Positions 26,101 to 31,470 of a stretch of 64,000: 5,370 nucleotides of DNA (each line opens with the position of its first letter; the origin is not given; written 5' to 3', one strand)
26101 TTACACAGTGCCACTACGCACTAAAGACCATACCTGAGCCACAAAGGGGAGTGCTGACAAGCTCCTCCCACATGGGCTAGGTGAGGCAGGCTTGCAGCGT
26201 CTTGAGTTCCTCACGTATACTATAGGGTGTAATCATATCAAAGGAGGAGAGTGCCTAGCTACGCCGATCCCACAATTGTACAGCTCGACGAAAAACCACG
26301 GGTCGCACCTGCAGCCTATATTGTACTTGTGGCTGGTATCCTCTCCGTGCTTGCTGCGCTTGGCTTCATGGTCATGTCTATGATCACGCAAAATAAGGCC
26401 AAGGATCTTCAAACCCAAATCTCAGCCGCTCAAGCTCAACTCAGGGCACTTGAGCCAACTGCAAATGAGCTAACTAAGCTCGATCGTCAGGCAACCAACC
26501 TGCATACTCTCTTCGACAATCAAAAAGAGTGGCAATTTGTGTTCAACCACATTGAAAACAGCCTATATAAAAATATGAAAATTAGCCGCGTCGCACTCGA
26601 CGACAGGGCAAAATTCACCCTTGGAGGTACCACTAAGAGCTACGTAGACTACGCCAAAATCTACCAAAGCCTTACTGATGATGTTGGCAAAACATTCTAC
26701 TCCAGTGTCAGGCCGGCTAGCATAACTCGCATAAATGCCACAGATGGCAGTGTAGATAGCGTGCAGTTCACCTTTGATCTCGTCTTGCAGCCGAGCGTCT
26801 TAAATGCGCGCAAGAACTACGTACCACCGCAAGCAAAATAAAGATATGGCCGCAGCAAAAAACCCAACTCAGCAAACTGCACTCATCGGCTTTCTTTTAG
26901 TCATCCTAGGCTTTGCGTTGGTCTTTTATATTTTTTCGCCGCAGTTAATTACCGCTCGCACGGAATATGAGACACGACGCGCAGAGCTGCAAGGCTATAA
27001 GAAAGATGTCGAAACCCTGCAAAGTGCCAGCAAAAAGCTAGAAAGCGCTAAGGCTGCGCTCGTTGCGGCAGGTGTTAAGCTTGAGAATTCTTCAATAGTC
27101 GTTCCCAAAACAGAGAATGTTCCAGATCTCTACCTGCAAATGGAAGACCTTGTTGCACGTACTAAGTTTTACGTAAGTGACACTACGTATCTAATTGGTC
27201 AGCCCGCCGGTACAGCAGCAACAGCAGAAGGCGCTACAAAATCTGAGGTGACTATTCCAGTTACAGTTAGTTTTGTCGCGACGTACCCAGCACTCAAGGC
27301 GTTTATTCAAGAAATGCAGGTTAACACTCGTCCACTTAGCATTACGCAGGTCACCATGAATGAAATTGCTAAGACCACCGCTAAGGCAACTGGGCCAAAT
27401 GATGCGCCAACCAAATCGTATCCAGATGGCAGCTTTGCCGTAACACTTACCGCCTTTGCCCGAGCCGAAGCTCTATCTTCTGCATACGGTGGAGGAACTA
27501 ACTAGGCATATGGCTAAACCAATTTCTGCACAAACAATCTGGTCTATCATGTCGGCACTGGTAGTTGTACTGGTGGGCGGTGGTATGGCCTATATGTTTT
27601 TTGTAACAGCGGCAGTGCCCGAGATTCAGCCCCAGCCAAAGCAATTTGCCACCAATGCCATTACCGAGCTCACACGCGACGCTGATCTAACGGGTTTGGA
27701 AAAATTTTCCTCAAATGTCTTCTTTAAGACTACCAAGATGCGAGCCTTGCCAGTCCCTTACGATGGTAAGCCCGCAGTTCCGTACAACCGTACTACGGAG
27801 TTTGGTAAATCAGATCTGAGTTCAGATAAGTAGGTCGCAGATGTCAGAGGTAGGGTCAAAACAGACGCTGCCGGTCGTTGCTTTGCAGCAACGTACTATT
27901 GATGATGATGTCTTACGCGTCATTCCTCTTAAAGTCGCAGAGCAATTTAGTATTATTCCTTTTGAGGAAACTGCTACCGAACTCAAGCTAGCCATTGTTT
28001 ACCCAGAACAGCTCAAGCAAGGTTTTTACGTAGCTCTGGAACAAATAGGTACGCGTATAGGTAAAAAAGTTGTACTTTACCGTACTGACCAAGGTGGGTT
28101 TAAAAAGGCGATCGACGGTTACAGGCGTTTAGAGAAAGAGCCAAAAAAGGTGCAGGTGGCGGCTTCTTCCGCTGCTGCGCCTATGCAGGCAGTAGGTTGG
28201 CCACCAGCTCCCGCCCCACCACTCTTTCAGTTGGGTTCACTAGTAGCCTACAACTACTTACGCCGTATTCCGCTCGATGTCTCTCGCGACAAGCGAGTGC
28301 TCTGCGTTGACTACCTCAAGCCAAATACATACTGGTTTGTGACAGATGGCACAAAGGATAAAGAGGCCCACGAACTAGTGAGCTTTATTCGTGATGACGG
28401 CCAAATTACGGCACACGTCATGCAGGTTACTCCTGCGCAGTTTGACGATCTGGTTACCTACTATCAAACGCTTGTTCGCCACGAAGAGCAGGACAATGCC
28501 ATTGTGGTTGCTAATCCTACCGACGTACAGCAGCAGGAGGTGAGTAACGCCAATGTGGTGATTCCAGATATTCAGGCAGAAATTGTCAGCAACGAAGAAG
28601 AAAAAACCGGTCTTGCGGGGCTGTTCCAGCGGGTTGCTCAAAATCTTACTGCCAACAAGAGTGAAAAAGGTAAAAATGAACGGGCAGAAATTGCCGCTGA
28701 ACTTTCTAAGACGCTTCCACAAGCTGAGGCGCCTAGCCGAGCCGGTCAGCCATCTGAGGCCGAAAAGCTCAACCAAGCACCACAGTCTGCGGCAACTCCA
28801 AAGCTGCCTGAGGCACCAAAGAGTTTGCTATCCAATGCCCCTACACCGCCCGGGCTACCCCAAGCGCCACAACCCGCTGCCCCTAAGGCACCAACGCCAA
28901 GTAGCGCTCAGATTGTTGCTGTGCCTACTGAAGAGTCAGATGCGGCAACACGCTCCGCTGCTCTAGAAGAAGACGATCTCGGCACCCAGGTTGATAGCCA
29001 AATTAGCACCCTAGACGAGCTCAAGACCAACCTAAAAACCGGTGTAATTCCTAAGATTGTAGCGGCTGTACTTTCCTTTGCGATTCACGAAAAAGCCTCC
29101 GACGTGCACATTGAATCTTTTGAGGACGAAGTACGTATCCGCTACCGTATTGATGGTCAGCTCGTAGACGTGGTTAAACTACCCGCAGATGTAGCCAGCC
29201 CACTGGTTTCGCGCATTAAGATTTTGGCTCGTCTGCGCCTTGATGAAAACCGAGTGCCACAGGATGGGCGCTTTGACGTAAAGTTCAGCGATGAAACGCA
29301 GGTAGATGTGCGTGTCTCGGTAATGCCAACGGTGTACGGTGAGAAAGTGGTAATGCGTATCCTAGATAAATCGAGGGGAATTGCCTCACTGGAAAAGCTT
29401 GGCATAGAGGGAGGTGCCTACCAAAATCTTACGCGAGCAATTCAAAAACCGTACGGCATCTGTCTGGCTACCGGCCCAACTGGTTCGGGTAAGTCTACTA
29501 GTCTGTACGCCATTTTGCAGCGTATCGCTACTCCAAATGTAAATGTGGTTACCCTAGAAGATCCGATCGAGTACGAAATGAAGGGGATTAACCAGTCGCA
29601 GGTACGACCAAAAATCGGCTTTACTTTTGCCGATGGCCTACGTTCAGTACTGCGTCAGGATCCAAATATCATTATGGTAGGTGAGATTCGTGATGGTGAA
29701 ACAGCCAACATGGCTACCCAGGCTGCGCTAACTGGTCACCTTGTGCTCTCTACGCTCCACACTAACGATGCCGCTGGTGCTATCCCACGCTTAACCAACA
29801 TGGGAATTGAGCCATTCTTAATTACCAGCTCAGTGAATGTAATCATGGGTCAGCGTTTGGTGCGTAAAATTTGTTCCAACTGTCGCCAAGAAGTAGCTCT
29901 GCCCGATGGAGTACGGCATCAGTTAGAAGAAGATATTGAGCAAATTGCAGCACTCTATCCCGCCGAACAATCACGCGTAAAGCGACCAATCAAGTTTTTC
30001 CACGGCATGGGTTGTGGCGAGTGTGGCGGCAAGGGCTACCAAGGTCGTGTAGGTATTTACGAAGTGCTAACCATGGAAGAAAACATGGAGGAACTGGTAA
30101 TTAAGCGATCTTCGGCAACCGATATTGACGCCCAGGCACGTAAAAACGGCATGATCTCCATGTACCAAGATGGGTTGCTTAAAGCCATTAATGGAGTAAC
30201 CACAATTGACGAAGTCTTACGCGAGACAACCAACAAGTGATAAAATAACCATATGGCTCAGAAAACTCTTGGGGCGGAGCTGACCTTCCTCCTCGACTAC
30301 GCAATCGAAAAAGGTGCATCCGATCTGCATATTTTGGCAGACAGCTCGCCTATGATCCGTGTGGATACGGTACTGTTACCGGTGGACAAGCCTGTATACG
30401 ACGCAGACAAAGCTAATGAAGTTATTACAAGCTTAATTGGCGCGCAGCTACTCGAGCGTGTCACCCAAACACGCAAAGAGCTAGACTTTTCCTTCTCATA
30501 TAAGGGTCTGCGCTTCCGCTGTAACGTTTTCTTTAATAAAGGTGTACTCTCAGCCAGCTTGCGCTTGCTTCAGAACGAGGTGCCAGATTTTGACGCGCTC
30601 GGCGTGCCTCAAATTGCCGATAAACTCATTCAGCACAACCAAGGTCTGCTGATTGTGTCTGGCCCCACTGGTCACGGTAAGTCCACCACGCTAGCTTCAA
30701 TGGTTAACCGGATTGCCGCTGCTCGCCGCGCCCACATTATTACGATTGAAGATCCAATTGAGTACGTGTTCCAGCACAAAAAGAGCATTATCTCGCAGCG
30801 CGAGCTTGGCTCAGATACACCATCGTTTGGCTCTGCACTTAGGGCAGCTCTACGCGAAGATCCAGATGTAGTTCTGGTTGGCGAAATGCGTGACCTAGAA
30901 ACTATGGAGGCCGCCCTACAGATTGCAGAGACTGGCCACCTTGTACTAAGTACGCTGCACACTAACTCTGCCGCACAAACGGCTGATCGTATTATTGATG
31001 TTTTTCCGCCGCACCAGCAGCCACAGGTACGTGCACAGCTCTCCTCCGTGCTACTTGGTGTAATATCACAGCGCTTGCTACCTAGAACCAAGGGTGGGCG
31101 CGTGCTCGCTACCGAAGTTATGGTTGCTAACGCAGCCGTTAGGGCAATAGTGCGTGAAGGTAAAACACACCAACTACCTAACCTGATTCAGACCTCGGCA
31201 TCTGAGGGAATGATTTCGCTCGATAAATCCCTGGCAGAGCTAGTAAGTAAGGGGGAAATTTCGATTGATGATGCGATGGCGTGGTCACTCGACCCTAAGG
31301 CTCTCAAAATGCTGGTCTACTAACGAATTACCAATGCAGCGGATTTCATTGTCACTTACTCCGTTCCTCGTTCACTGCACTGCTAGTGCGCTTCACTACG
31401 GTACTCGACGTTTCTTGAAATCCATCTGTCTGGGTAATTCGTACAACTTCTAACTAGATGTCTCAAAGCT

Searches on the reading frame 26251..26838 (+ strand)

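Call 24: search_protein_families(library=pfam, proteins=[window:26251-26838:+], max_evalue=0.001)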
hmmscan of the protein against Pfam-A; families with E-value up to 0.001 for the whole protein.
window:26251-26838:+ (196 aa): 0 families

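Call 59: search_protein_families(library=ncbifam, proteins=[window:26251-26838:+], max_evalue=0.01)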
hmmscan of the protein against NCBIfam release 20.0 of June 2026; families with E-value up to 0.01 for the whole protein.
window:26251-26838:+ (196 aa): 1 family
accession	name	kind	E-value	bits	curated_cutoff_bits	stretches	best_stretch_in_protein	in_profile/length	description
NF045709.1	Amuc_1101_fam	equivalog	0.00078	18.4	650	1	15-107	374-463/608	Amuc_1101 family PilM-like pilus complex protein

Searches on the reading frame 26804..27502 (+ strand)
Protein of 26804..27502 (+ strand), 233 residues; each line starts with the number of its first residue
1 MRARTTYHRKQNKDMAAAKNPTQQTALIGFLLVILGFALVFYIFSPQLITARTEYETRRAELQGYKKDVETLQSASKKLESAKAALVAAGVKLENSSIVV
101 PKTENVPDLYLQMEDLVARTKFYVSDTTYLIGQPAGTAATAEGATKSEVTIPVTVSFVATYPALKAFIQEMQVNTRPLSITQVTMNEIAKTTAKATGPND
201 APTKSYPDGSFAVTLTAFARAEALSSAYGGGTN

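Call 24: search_protein_families(library=pfam, proteins=[window:26804-27502:+], max_evalue=0.001)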
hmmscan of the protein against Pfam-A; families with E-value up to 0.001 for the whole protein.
window:26804-27502:+ (233 aa): 0 families

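Call 59: search_protein_families(library=ncbifam, proteins=[window:26804-27502:+], max_evalue=0.01)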
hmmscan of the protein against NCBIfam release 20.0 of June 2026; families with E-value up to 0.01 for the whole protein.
window:26804-27502:+ (233 aa): 2 families
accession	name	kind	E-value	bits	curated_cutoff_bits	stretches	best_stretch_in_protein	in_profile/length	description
NF040576.1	T2SS_GspM_XpsM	equivalog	3.8e-06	26.7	60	1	25-218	3-175/180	type II secretion system protein GspM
NF045833.1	P80_membrane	equivalog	0.0056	15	150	1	144-193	255-304/690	HinT-interacting membrane complex protein P80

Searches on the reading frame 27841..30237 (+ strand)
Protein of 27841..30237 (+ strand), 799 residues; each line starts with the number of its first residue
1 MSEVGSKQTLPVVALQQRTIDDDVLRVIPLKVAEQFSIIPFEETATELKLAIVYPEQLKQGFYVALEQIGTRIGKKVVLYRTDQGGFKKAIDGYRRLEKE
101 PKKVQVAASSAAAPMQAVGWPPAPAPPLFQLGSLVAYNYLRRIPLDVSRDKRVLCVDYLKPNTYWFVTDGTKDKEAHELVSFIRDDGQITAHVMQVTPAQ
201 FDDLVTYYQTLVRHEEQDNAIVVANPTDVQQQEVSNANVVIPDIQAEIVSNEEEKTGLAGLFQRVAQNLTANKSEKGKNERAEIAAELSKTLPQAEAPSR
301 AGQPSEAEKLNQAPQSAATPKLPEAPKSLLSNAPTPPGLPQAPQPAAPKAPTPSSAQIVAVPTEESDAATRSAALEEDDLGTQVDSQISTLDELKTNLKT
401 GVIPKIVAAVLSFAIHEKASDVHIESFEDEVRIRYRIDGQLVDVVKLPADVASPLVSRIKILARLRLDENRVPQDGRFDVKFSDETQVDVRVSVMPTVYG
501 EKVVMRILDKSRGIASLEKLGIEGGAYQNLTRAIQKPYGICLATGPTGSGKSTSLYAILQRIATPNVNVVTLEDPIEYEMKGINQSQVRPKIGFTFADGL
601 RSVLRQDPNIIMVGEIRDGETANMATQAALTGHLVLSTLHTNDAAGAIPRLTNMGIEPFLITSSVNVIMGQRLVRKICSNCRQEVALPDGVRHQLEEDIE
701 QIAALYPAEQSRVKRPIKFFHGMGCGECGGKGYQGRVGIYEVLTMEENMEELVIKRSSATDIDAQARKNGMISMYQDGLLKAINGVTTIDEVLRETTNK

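Call 24: search_protein_families(library=pfam, proteins=[window:27841-30237:+], max_evalue=0.001)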
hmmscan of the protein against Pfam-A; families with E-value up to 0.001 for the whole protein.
window:27841-30237:+ (799 aa): 3 families
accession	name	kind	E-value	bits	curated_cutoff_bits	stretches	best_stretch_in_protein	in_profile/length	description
PF00437.27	T2SSE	-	1.8e-131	438.7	24.9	1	400-794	5-370/370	Type II/IV secretion system protein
PF05157.20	MshEN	-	5.9e-08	33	23.1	1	10-59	3-52/90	MshEN domain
PF25199.1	nSTAND_NTPase5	-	6.8e-05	23.2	34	1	532-578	35-82/145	Novel STAND NTPase 5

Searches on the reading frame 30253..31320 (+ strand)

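Call 24: search_protein_families(library=pfam, proteins=[window:30253-31320:+], max_evalue=0.001)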
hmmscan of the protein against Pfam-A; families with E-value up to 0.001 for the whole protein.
window:30253-31320:+ (356 aa): 3 families
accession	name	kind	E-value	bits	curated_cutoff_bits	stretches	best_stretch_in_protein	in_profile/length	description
PF00437.27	T2SSE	-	4.7e-50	170.7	24.9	1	13-278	15-280/370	Type II/IV secretion system protein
PF25199.1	nSTAND_NTPase5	-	0.00034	20.9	34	1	127-181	38-92/145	Novel STAND NTPase 5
PF13191.12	AAA_16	-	0.00096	20.1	32.6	0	127-232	21-136/167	AAA ATPase domain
